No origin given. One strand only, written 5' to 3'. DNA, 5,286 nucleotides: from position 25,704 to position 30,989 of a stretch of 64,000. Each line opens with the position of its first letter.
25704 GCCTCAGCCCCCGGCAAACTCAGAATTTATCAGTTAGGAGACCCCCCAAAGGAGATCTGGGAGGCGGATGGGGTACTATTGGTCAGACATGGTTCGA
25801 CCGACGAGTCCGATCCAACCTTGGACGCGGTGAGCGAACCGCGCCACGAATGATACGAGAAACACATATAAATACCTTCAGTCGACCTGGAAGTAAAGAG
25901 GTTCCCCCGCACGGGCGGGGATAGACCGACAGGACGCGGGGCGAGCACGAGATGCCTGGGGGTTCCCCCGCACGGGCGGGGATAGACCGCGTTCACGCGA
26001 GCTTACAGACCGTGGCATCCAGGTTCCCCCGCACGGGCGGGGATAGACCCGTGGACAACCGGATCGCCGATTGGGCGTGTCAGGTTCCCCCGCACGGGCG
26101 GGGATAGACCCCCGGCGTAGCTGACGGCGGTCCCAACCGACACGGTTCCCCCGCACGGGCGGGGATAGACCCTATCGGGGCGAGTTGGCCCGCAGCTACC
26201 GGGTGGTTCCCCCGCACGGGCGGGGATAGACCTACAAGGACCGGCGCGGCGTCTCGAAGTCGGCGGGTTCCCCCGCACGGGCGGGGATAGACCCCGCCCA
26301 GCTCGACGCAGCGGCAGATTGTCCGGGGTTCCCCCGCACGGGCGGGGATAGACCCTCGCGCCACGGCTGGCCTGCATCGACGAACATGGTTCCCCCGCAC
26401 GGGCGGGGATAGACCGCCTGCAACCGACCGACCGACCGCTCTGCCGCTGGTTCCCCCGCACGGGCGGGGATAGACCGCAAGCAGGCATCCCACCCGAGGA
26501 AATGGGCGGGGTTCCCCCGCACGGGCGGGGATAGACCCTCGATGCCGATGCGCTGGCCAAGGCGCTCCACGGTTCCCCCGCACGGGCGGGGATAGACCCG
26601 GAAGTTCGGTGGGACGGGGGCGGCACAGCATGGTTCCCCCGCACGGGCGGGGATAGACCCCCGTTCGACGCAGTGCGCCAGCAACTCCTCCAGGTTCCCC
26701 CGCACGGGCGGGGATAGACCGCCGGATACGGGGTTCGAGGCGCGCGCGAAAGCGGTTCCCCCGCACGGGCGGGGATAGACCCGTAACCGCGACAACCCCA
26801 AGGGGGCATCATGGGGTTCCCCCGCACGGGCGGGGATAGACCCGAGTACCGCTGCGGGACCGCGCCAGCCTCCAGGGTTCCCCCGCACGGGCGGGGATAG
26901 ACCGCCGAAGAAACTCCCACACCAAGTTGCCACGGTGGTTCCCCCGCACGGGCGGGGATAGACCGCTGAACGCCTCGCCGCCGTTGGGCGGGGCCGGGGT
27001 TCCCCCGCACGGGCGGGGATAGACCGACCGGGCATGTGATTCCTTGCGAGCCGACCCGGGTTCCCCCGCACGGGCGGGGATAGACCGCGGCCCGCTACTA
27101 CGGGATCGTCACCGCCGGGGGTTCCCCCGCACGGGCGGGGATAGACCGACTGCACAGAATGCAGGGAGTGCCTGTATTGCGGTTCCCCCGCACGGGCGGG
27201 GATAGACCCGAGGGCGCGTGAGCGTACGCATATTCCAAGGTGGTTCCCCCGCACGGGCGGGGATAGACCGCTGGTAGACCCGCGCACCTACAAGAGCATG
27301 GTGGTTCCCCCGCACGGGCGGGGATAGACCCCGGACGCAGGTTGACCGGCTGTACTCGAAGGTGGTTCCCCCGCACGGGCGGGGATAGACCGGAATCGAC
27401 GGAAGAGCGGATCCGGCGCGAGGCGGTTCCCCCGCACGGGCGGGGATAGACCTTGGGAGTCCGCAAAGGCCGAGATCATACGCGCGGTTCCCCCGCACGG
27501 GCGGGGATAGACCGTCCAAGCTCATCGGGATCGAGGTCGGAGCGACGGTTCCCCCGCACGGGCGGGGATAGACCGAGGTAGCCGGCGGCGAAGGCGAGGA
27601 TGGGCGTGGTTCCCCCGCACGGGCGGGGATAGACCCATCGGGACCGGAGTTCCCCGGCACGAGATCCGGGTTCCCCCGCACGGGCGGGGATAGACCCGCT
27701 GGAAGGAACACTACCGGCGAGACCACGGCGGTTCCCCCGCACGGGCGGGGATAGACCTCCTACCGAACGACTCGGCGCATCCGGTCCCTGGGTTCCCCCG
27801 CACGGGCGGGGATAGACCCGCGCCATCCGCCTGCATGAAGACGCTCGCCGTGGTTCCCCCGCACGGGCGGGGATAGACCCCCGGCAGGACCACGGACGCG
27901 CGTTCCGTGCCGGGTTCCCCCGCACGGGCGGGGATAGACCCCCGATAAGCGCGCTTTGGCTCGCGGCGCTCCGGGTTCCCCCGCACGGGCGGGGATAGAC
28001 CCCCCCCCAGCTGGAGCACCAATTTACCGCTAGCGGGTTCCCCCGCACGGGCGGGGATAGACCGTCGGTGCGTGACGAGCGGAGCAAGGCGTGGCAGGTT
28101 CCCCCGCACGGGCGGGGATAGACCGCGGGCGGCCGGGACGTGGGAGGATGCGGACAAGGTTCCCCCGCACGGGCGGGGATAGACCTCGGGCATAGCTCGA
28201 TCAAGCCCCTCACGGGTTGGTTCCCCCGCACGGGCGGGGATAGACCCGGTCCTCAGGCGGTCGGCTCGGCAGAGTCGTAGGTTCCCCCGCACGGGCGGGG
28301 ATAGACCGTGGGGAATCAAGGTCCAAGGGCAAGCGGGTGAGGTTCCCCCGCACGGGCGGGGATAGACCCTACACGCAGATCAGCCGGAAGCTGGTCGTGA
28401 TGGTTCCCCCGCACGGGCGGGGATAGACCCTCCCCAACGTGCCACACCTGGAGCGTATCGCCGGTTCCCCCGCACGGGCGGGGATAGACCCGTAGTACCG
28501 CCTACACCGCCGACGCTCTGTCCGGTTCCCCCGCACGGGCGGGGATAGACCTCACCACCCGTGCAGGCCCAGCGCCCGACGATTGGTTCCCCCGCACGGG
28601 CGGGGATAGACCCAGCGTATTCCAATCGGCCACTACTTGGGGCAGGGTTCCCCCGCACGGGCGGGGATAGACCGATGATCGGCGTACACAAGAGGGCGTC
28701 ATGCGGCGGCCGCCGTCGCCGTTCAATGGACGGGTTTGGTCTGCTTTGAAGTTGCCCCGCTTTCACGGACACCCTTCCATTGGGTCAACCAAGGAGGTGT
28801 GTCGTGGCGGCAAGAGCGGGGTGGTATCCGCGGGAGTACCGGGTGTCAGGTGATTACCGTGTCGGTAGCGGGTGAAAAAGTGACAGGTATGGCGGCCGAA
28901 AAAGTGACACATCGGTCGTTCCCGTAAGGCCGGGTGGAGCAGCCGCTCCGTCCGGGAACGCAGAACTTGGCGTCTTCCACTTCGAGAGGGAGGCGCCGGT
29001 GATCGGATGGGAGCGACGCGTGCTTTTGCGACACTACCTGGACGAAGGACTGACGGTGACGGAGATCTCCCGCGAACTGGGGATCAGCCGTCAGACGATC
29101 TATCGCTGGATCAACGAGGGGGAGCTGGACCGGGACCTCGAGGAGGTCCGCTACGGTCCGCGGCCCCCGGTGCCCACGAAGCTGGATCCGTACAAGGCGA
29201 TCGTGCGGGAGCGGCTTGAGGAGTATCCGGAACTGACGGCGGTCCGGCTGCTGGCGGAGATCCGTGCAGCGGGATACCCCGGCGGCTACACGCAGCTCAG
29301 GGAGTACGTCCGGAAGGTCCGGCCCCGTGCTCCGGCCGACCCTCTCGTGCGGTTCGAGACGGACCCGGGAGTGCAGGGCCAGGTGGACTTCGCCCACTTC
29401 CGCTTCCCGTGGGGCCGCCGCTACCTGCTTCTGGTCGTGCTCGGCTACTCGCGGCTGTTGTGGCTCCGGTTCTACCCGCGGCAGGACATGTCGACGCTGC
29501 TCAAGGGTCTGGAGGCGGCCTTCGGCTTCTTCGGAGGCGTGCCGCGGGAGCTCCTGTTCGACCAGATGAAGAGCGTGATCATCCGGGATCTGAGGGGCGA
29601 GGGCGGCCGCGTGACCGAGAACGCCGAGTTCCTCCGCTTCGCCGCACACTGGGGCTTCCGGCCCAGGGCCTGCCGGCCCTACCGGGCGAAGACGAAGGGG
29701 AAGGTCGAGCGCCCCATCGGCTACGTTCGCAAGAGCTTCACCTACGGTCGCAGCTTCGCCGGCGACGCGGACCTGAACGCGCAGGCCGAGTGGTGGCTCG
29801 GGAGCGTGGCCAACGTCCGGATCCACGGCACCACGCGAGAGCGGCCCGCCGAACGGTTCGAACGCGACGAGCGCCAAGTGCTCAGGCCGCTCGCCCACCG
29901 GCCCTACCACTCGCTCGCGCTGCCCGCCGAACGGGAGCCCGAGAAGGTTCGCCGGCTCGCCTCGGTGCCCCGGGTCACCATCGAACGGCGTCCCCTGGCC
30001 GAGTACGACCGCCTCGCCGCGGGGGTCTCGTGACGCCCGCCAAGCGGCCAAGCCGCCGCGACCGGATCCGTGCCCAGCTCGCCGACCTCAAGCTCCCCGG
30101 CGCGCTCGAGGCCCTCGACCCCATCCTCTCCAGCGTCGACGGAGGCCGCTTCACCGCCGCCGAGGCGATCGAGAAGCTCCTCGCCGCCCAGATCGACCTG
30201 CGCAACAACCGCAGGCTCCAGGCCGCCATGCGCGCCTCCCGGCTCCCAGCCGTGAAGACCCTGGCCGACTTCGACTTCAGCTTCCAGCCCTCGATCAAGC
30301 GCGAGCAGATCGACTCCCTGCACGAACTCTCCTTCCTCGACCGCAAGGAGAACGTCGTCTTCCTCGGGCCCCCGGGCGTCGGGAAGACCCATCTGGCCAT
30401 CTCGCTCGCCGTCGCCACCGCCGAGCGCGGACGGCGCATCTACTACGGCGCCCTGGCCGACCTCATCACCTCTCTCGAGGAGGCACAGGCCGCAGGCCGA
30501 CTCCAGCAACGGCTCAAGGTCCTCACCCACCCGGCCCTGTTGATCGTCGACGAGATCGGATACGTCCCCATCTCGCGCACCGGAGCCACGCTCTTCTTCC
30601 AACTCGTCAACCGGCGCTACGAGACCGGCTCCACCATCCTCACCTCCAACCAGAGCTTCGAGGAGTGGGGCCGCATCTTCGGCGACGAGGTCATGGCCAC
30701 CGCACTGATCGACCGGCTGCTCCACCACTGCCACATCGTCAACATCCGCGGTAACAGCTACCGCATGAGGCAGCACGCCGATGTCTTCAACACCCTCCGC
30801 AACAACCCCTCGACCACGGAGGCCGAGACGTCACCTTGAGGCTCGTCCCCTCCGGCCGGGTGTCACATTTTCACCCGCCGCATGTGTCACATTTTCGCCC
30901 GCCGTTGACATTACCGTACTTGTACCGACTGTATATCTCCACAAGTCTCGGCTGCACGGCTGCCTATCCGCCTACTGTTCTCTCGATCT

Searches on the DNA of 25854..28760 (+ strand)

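Call 9: search_dna_similar(query=window:25854-28760:+, collection=phages, mode=distant, max_evalue=1, max_rows=40)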
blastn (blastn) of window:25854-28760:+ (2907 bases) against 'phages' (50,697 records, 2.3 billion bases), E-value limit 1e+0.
No match.

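Call 10: search_dna_similar(query=window:25854-28760:+, collection=plasmids, mode=distant, max_evalue=1, max_rows=40)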
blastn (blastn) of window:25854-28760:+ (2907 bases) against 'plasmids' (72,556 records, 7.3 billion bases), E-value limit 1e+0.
In 6 record(s) the limit of 40 matching pieces per record was reached: places in those records are undercounted.
Records with a match: 28; places in all: 118; records where one place covers at least 80% of the query: 2.
Best place of each record, by identity: 90-95% 3; 80-90% 9; 60-80% 16.
By first word of the organism name: Streptomyces 12; Sphingomonas 4; Salinibacter 2; Haloterrigena 2; Bosea 1; Azospirillum 1; Tistrella 1; Pontibrevibacter 1; Rhodococcus 1; Ralstonia 1; and 2 more.
By predicted mobility (MOB-suite, as given by PLSDB): non-mobilizable 20; mobilizable 6; conjugative 2.
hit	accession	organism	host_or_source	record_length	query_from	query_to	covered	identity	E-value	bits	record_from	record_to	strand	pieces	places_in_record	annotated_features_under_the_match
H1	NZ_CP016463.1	Bosea sp. RAC05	Microbial isolate,Algal phycosphere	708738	46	2759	93%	66.7%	5e-35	553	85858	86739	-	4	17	none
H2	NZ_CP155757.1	Sphingomonas parapaucimobilis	Chinese cabbage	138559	47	2815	95%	64.7%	1e-23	348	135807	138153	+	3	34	none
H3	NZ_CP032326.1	Azospirillum argentinense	soil sample,Agricultural field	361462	44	2760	70%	69.6%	2e-15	714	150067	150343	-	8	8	none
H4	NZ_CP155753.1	Sphingomonas parapaucimobilis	Chinese cabbage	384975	47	2760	73%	65.9%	9e-13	345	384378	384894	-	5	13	none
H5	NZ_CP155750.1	Sphingomonas parapaucimobilis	Chinese cabbage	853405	40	2821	58%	75.6%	5e-10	1212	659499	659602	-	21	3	none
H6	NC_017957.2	Tistrella mobilis KA081020-065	-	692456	108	2696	53%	75.7%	8e-20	1047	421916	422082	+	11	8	none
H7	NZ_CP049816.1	Pontibrevibacter nitratireducens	-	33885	228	2577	48%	68.1%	2e-14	437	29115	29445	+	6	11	none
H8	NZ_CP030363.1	Salinibacter ruber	-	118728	168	2637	30%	68.4%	2e-2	287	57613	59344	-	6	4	none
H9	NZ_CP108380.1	Streptomyces albidoflavus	-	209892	601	1777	9%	74.1%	7e-2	139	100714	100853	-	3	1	none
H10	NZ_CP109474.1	Streptomyces sp. NBC_01460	-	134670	287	1971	5%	88.6%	7e-2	190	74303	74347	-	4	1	none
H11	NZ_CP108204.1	Streptomyces sp. NBC_00111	-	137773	287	1971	5%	88.6%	7e-2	190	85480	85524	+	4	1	none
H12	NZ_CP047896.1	Sphingomonas changnyeongensis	Single cell,Fresh water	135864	1142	2459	5%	89.5%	2e-1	182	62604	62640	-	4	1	none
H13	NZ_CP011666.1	Streptomyces sp. Mg1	-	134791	418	510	3%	73.7%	2e-1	47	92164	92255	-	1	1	none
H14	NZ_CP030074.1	Streptomyces cadmiisoli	Whole organism,soil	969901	661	746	3%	72.8%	8e-1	45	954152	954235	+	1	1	none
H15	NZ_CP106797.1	Streptomyces sp. HUAS 14-6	microorganism,rhizosphere soil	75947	1699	1783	3%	72.8%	8e-1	45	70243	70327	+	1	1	none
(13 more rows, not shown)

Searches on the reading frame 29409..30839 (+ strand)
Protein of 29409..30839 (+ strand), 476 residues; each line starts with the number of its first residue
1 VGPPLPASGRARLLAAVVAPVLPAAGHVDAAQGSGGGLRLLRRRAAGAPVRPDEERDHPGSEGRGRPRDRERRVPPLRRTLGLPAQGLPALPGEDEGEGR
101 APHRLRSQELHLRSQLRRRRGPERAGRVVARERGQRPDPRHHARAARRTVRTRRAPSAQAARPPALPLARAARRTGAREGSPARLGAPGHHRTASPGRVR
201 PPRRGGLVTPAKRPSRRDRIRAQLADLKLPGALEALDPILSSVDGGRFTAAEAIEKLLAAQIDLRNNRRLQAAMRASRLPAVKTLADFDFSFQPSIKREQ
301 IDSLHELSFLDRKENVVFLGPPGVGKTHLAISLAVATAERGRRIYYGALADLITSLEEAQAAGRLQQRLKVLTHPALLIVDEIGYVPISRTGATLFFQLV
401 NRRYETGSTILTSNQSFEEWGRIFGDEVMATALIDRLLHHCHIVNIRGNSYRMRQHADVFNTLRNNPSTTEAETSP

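Call 17: search_protein_families(library=pfam, proteins=[window:29409-30839:+], max_evalue=0.01)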
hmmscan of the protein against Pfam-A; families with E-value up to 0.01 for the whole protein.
window:29409-30839:+ (476 aa): 7 families
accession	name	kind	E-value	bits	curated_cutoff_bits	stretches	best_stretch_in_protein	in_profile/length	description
PF01695.23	IstB_IS21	-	1.6e-82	277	24.1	1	223-456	2-235/238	IstB-like ATP binding protein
PF13481.12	AAA_25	-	1.2e-06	28.8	27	1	287-371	9-93/195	AAA domain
PF00004.35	AAA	-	0.0001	23.2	21.2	1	316-390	1-73/131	ATPase family associated with various cellular activities (AAA)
PF00308.24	Bac_DnaA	-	0.00013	22.7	23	1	316-413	37-136/162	Bacterial DnaA ATPAse domain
PF20720.3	nSTAND3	-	0.00017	21.8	27.2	1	308-346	12-50/155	Novel STAND NTPase 3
PF02562.22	PhoH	-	0.0037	17.2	27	1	307-341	13-47/205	PhoH-like protein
PF13521.12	AAA_28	-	0.0073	17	27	0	316-359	2-50/164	AAA domain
